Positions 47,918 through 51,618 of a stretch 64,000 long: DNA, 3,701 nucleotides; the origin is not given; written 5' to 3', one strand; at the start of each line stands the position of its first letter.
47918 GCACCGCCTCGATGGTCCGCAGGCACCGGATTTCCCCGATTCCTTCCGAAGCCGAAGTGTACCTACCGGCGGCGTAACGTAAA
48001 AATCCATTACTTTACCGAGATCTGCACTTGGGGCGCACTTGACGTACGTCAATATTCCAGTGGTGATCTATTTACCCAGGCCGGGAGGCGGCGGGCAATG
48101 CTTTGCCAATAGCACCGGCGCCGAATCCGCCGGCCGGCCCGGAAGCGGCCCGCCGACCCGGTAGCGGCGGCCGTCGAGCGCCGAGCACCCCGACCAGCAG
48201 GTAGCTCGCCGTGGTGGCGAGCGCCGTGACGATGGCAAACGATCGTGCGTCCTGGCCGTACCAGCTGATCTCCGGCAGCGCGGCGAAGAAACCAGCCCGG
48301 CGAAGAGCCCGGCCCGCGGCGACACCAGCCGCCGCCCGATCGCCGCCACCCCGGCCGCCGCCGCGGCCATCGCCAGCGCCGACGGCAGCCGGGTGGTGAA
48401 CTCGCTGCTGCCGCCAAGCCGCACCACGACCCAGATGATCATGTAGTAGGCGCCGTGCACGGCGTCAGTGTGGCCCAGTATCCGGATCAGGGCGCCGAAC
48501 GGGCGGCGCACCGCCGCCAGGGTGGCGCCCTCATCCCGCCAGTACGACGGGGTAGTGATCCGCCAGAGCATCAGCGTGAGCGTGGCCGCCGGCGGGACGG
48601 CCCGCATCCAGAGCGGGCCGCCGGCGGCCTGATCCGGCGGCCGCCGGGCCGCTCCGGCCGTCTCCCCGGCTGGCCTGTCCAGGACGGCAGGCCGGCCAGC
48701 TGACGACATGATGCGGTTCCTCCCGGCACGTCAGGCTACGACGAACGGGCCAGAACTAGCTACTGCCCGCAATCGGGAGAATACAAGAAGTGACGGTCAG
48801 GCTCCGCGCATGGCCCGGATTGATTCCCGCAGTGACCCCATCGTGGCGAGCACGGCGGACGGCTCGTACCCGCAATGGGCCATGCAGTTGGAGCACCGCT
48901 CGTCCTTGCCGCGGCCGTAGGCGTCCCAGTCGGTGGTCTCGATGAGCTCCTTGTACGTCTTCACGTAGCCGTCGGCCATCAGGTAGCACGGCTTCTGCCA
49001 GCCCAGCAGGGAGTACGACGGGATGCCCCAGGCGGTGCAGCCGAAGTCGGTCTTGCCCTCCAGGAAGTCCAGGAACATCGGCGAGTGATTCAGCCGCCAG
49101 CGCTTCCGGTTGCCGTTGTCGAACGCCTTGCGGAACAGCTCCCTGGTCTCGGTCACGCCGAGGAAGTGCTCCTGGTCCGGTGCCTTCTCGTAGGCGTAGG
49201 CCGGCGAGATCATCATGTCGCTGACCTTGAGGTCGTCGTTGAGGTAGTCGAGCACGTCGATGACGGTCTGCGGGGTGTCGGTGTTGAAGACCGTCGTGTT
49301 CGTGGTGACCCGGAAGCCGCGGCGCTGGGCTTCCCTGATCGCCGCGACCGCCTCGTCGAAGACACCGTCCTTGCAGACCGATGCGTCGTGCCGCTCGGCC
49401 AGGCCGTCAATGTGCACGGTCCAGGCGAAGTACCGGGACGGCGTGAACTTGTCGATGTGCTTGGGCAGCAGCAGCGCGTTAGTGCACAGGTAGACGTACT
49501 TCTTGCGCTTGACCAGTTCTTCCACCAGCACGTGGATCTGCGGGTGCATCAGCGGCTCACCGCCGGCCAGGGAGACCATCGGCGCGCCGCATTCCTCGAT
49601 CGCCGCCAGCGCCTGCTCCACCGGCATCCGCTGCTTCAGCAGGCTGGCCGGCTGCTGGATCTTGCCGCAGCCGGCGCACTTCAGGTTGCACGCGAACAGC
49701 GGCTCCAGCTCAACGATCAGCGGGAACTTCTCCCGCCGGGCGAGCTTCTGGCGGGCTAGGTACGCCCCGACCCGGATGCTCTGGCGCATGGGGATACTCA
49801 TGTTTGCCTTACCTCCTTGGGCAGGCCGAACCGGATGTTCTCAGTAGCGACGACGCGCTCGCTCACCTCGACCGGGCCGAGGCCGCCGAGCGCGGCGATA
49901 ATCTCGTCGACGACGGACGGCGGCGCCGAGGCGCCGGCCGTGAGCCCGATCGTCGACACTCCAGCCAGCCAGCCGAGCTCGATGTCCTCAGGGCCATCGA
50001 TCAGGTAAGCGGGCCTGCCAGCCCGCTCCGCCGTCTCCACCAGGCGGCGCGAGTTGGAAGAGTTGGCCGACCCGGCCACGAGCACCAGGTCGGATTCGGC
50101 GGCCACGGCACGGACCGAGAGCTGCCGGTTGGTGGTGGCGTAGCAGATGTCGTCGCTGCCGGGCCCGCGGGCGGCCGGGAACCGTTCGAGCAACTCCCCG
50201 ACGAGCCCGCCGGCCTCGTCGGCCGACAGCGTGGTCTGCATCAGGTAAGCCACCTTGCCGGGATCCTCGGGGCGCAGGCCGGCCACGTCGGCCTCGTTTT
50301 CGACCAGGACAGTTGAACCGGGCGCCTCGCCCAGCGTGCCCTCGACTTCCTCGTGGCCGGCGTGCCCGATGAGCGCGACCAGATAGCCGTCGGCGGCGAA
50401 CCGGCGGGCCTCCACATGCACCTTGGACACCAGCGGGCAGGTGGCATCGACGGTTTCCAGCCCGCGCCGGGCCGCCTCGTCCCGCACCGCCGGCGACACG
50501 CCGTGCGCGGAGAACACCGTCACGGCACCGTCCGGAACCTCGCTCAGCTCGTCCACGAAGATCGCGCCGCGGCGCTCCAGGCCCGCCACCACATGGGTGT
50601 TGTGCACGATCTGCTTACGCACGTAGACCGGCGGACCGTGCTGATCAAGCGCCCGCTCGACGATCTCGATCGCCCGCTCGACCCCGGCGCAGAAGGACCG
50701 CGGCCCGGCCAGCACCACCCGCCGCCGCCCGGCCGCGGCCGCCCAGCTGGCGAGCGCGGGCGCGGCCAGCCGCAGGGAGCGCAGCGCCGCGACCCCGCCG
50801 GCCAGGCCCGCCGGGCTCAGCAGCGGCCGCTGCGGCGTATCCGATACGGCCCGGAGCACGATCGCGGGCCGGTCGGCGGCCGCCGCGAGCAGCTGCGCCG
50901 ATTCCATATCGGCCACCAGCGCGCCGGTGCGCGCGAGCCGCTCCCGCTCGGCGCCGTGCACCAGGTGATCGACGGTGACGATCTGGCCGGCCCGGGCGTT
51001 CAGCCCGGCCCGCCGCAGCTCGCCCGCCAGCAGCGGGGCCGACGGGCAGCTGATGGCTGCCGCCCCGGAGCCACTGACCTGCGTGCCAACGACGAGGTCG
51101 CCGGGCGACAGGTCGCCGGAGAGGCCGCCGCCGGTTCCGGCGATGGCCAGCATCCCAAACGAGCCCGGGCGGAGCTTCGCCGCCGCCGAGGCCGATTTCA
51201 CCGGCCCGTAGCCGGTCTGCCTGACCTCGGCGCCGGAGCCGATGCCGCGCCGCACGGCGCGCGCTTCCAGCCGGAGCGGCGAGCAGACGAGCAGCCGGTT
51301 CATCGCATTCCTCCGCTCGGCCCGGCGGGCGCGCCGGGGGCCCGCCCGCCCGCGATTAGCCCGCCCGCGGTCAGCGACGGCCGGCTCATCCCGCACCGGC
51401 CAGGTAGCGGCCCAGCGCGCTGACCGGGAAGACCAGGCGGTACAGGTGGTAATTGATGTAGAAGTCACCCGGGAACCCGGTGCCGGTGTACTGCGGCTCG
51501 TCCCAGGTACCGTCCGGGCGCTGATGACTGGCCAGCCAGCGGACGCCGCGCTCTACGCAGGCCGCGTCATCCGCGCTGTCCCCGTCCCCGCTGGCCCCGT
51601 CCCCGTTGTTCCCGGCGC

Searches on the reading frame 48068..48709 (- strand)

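Call 85: search_protein_families(library=pfam, proteins=[window:48068-48709:-])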
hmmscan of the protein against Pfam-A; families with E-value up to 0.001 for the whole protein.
window:48068-48709:- (213 aa): 1 family
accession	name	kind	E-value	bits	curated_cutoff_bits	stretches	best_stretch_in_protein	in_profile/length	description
PF13231.12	PMT_2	-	5.5e-06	27.1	26.1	1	90-140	8-58/160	Dolichyl-phosphate-mannose-protein mannosyltransferase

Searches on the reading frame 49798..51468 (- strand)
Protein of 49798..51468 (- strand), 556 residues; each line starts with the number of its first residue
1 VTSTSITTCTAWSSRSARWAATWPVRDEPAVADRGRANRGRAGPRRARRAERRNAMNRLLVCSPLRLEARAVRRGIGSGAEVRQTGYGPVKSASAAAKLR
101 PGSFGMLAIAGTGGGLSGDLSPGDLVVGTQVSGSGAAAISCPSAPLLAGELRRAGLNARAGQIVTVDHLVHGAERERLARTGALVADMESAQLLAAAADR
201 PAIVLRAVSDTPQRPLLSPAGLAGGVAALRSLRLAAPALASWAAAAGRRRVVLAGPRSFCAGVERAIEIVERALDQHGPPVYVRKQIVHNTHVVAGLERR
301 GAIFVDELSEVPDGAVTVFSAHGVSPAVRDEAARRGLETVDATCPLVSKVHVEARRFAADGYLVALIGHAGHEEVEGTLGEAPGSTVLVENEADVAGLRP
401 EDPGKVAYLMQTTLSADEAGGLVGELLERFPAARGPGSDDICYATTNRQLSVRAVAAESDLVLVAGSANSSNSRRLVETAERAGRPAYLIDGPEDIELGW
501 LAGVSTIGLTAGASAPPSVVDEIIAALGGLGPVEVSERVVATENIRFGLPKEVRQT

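Call 44: search_protein_families(library=pfam, proteins=[window:49798-51468:-])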
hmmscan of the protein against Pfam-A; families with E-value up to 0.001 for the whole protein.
window:49798-51468:- (556 aa): 2 families
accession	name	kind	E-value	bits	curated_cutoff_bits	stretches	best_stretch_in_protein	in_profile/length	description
PF02401.23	LYTB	-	1.4e-88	297.1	24.5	1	251-527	1-266/267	LytB protein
PF01048.26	PNP_UDP_1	-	4.6e-09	36.5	25.1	1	84-213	48-201/233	Phosphorylase superfamily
